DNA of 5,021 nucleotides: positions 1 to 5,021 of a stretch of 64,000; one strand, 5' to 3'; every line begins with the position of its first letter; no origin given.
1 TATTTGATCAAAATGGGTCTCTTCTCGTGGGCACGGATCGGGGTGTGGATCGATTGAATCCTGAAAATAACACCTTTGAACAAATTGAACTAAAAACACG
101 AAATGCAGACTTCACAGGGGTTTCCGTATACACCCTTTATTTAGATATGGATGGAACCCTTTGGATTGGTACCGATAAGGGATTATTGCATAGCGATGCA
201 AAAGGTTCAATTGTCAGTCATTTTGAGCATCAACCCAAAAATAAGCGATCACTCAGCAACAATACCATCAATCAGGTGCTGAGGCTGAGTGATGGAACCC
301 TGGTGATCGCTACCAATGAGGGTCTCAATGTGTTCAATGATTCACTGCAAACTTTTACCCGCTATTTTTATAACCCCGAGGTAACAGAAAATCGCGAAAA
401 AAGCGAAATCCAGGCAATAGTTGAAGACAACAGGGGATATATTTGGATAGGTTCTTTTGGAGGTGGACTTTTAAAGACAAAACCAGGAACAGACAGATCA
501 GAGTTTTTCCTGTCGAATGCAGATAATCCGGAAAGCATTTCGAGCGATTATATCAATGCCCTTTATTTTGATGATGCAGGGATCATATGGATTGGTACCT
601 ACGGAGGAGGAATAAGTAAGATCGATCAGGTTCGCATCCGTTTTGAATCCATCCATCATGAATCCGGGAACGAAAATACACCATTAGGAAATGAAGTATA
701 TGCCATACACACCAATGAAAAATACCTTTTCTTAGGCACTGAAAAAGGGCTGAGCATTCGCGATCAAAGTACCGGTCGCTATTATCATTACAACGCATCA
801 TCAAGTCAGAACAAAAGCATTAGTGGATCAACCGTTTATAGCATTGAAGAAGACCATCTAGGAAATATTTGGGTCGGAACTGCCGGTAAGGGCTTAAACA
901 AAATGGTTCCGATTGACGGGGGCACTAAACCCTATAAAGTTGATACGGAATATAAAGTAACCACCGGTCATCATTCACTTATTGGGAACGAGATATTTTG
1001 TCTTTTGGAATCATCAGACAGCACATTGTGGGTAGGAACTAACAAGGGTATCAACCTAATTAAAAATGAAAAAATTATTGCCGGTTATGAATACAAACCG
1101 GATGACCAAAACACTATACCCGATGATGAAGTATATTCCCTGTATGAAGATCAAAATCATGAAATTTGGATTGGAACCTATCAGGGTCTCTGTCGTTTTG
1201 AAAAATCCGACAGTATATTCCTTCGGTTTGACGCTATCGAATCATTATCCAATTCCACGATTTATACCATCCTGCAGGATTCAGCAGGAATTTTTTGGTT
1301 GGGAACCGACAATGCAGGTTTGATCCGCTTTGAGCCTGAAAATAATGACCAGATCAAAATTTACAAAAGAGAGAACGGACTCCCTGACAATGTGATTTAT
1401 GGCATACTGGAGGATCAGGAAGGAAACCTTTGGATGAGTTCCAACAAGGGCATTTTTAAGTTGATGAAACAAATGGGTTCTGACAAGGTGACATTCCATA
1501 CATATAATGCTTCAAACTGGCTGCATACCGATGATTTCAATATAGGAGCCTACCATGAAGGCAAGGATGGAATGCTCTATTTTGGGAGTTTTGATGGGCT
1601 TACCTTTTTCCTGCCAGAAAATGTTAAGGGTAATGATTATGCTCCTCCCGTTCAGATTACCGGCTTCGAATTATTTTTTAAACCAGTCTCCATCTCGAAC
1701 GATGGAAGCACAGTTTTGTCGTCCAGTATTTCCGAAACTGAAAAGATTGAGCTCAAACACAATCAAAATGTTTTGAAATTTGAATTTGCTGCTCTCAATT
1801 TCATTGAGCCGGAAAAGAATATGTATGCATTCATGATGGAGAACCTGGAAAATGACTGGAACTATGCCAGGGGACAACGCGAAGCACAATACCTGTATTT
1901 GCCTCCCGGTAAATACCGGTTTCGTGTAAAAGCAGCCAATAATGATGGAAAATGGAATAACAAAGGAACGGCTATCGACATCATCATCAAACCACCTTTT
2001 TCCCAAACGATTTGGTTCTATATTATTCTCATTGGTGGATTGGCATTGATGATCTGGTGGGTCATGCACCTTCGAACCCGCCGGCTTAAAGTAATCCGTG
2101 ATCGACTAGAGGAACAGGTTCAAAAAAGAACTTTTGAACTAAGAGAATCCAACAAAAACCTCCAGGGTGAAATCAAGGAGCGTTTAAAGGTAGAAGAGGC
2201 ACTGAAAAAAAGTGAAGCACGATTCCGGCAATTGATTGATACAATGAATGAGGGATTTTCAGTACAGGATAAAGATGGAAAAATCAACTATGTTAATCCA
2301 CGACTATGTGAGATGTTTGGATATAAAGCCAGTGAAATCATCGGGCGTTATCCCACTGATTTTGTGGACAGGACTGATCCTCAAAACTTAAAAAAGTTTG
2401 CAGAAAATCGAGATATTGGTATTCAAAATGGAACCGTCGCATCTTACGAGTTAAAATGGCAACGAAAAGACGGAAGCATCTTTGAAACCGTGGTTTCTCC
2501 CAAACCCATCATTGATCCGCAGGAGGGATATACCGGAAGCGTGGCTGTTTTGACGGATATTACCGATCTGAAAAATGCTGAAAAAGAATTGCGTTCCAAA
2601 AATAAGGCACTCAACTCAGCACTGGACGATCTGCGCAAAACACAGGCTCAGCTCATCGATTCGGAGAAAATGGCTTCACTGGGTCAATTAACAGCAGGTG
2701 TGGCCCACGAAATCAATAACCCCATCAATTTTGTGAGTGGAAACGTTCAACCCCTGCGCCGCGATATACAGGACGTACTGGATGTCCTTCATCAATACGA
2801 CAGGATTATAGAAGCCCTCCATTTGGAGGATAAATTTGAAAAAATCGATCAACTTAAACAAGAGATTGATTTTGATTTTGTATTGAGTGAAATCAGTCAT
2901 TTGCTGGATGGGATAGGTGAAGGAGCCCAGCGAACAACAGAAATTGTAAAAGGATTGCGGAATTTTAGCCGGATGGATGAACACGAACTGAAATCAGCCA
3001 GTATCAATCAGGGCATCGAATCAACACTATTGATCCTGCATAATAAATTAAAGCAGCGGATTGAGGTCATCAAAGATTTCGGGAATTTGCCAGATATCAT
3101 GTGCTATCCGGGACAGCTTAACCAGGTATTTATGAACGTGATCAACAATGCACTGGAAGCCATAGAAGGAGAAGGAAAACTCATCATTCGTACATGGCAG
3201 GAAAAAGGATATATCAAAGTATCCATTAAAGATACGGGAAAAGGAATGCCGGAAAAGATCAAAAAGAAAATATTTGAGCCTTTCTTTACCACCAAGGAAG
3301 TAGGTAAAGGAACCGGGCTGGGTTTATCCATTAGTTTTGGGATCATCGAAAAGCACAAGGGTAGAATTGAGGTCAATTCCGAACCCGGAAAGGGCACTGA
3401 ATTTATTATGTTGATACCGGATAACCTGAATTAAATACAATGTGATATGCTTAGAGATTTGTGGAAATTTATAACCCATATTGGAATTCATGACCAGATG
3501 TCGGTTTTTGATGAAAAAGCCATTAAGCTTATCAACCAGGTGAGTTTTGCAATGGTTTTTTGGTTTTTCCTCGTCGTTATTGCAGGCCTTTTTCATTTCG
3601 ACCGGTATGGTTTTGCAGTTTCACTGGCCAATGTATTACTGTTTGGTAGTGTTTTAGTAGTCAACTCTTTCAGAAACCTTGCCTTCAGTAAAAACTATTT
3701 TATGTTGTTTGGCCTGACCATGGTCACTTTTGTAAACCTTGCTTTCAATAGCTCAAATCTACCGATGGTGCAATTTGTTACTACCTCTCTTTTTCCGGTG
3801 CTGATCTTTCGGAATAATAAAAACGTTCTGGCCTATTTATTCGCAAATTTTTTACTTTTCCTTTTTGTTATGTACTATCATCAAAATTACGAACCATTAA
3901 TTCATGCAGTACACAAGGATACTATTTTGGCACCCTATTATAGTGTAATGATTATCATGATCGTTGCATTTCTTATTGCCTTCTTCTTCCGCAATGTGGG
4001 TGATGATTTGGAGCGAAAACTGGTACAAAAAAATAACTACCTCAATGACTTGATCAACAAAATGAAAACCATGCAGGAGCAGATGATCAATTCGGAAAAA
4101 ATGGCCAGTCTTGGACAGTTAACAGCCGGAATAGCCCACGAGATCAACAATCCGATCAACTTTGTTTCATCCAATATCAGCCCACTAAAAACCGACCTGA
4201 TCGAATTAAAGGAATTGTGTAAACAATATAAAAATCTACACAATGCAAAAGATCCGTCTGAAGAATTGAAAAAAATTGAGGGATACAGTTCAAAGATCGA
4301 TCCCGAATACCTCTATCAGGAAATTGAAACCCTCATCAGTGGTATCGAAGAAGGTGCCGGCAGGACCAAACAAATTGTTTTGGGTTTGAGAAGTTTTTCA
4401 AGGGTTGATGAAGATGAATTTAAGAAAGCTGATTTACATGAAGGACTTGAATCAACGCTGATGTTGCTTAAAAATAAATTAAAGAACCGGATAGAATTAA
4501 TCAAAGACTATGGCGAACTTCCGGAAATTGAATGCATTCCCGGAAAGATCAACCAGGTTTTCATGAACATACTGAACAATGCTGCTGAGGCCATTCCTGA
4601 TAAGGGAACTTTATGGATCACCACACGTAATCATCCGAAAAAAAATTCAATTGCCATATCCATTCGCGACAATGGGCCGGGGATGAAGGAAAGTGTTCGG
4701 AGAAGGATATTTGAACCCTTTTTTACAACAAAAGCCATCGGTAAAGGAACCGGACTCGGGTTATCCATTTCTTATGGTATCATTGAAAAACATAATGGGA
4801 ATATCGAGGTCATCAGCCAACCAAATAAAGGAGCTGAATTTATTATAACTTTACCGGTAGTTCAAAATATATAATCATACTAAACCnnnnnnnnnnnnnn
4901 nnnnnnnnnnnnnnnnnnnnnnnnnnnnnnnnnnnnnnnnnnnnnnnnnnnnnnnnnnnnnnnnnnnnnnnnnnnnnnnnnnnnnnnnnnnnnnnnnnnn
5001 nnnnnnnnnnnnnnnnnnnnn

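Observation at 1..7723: Five-gene operon wiring two sensor kinases to two paralogous receivers with different outputs (a second kinase and a nucleotide cyclase)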

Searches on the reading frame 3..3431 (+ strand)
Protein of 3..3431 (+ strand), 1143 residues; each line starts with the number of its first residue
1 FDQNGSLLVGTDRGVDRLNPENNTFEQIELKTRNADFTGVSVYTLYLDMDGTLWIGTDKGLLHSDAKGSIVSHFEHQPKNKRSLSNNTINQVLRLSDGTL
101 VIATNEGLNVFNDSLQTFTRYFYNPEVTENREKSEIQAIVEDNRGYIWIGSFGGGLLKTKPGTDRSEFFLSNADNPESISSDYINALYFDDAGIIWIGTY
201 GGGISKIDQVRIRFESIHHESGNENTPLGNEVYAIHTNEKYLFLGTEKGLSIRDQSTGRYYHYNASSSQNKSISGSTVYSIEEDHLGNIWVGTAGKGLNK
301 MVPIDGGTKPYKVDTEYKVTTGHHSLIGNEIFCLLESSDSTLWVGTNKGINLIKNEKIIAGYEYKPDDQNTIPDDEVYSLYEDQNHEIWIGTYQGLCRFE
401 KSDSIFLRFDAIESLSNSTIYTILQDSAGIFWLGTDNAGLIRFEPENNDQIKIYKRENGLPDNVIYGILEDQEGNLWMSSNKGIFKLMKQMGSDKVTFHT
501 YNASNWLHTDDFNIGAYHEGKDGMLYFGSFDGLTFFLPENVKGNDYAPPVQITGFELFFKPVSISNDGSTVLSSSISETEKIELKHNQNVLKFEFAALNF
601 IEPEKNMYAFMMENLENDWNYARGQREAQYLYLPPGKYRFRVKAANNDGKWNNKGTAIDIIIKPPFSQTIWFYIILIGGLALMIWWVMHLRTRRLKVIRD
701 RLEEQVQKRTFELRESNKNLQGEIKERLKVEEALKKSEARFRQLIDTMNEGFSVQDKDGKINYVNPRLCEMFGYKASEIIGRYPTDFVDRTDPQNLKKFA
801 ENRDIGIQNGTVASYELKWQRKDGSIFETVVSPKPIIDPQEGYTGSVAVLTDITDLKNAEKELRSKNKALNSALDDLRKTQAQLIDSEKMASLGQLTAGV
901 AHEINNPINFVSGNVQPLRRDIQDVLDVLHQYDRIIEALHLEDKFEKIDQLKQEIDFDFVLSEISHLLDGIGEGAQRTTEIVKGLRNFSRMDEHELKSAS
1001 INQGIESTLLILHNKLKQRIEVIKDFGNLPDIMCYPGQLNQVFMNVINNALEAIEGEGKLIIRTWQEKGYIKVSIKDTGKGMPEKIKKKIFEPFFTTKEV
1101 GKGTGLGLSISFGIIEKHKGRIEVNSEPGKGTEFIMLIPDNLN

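Call 3: search_protein_families(library=pfam, proteins=[window:3-3431:+], max_evalue=0.01)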
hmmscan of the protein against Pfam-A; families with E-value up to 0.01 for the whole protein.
window:3-3431:+ (1143 aa): 13 families
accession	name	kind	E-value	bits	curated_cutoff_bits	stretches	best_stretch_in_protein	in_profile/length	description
PF07494.17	Reg_prop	-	1.5e-46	150.8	20.4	7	459-481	1-23/24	Two component regulator propeller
PF02518.31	HATPase_c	-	1.1e-24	87.4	26.4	1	1038-1140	5-109/111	Histidine kinase-, DNA gyrase B-, and HSP90-like ATPase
PF07495.19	Y_Y_Y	-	1.1e-17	64.2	26.6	1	599-663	1-65/65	Y_Y_Y domain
PF13426.13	PAS_9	-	3.3e-17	63.1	27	1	750-855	2-103/103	PAS domain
PF00989.32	PAS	-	2e-15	57.2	22.6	1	740-853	2-113/113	PAS fold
PF13188.13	PAS_8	-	3.3e-10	39.9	21.8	1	739-791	1-54/65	PAS domain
PF23748.1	Beta-prop_LRRK2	-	2.4e-09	37.1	26.9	0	31-62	265-296/359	LRRK2 beta propeller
PF00512.31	HisKA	-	4.1e-07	30.4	26.9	1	893-925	2-39/66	His Kinase A (phospho-acceptor) domain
PF08447.18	PAS_3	-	5.7e-07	30.1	25.6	1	762-827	2-66/89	PAS fold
PF14501.12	HATPase_c_5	-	3e-06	27.5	22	1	1039-1130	6-94/102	GHKL domain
PF12860.13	PAS_7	-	7.5e-05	23.3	27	1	745-860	1-114/115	PAS fold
PF08448.16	PAS_4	-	0.00024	21.7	23.1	1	747-796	3-52/110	PAS fold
PF24820.1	Diguanyl_cycl_sensor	-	0.0015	18.9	28.1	1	744-806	1-63/109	Diguanylate cyclase-like sensor domain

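Call 10: search_protein_families(library=ncbifam, proteins=[window:3-3431:+], max_evalue=0.001)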
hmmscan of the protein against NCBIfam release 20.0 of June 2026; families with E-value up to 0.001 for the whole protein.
window:3-3431:+ (1143 aa): 89 families (the best 25 are shown)
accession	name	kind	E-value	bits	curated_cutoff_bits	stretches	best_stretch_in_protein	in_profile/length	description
NF038348.1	T2SS_HK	subfamily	2.3e-89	300.4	450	1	851-1139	285-572/574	histidine kinase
NF008468.0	PRK11360.1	equivalog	7.9e-65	219.4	646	3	972-1140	438-608/616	two-component system sensor histidine kinase AtoS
NF052574.1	HisKinEspCMyxo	equivalog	4e-58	197.2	1200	2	962-1140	454-637/785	serine histidine kinase EspC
NF052573.1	HisKinEspAMyxo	equivalog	6.1e-49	166.7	1400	1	729-1136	248-607/755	serine histidine kinase EspA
NF047874.1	MASE3_PAS_HK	subfamily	2.6e-40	138.9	560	2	697-924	223-429/655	MASE3 domain-containing sensor histidine kinase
NF046044.1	PnpS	equivalog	1.4e-37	129.7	400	2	967-1139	209-390/390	two-component system histidine kinase PnpS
NF046020.1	HisKinCckABruc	equivalog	3.7e-37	127.6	1000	1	971-1140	522-707/868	cell cycle histidine kinase CckA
NF007688.0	PRK10364.1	equivalog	1.7e-36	125.9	479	2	974-1141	285-452/460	two-component system sensor histidine kinase ZraS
NF010411.0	PRK13837.1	equivalog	3.1e-35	121.4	647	1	966-1139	487-674/828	two-component system VirA-like sensor kinase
NF046026.1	HisKinCckACaul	equivalog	2.4e-34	118.5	1000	1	968-1140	341-532/678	cell cycle histidine kinase CckA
NF010076.0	PRK13557.1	subfamily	3.2e-34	118.3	631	2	963-1139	201-393/540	histidine kinase famiy protein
NF041777.1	sens_FixL_Rhizob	equivalog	8.4e-34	117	850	2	963-1139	301-480/485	sensor protein FixL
NF047466.1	hybrid_RR_LvrB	exception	7.3e-33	114.2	500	1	971-1139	194-375/377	hybrid histidine kinase/response regulator LvrB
NF047497.1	HK_LIC_12097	equivalog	2.1e-32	112.3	500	2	962-1139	185-365/367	LIC_12097 family sensor histidine kinase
NF052228.1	T9SS_PorZ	equivalog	2.9e-30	105.4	260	2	366-489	523-661/757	type IX secretion system anionic LPS delivery protein PorZ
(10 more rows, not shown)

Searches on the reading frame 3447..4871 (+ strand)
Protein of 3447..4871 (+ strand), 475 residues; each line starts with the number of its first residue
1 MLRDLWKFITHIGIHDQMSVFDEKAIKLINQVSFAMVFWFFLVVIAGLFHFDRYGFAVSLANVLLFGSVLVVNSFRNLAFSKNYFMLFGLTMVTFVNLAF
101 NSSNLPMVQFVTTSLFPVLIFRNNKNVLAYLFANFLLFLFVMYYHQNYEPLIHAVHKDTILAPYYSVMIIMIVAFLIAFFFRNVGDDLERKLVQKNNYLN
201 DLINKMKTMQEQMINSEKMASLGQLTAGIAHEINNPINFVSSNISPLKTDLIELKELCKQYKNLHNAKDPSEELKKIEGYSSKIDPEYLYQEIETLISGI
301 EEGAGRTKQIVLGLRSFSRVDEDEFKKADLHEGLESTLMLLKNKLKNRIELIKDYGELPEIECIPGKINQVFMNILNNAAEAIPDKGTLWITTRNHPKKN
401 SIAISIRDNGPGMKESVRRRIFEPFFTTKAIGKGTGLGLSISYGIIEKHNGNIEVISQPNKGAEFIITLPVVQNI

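Call 3: search_protein_families(library=pfam, proteins=[window:3447-4871:+], max_evalue=0.01)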
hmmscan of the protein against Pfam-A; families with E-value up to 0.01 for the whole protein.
window:3447-4871:+ (475 aa): 3 families
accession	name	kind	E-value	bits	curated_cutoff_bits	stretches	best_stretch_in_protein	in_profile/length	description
PF02518.31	HATPase_c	-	5.9e-25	88.3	26.4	1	367-471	5-109/111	Histidine kinase-, DNA gyrase B-, and HSP90-like ATPase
PF14501.12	HATPase_c_5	-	3.4e-07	30.6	22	1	368-469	6-101/102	GHKL domain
PF00512.31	HisKA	-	2e-05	25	26.9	1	222-271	2-47/66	His Kinase A (phospho-acceptor) domain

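Call 10: search_protein_families(library=ncbifam, proteins=[window:3447-4871:+], max_evalue=0.001)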
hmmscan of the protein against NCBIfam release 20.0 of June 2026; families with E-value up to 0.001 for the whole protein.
window:3447-4871:+ (475 aa): 77 families (the best 25 are shown)
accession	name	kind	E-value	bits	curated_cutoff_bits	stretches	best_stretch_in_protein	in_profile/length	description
NF038348.1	T2SS_HK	subfamily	1.2e-83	281.5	450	1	193-471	298-573/574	histidine kinase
NF008468.0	PRK11360.1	equivalog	1e-53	182.7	646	2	276-473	413-610/616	two-component system sensor histidine kinase AtoS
NF052574.1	HisKinEspCMyxo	equivalog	2.1e-48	165.1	1200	2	291-472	454-638/785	serine histidine kinase EspC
NF052573.1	HisKinEspAMyxo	equivalog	2.5e-46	158.1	1400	2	272-473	411-613/755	serine histidine kinase EspA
NF010411.0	PRK13837.1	equivalog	1e-38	133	647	1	297-473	489-677/828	two-component system VirA-like sensor kinase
NF007688.0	PRK10364.1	equivalog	1.7e-38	132.6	479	2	305-472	287-452/460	two-component system sensor histidine kinase ZraS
NF046026.1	HisKinCckACaul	equivalog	5.5e-37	127.2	1000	2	299-473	343-534/678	cell cycle histidine kinase CckA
NF046020.1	HisKinCckABruc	equivalog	3.2e-36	124.6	1000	2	300-470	522-706/868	cell cycle histidine kinase CckA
NF047497.1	HK_LIC_12097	equivalog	1e-33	116.6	500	2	293-471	187-366/367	LIC_12097 family sensor histidine kinase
NF047466.1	hybrid_RR_LvrB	exception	1.8e-31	109.7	500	1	292-472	186-377/377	hybrid histidine kinase/response regulator LvrB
NF010076.0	PRK13557.1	subfamily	2.3e-29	102.3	631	2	290-474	199-397/540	histidine kinase famiy protein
NF047794.1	HisKinPtgB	equivalog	1.6e-27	96.1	1000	2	295-467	481-651/656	two-component system sensor histidine kinase PgtB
NF046044.1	PnpS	equivalog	3.2e-27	95.5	400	1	299-470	212-390/390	two-component system histidine kinase PnpS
NF008293.1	PRK11073.1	equivalog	8.2e-27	94.3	240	1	265-471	139-347/349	nitrogen regulation protein NR(II)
NF006800.0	PRK09303.1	equivalog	3.1e-24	85.6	342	1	195-473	126-379/383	histidine kinase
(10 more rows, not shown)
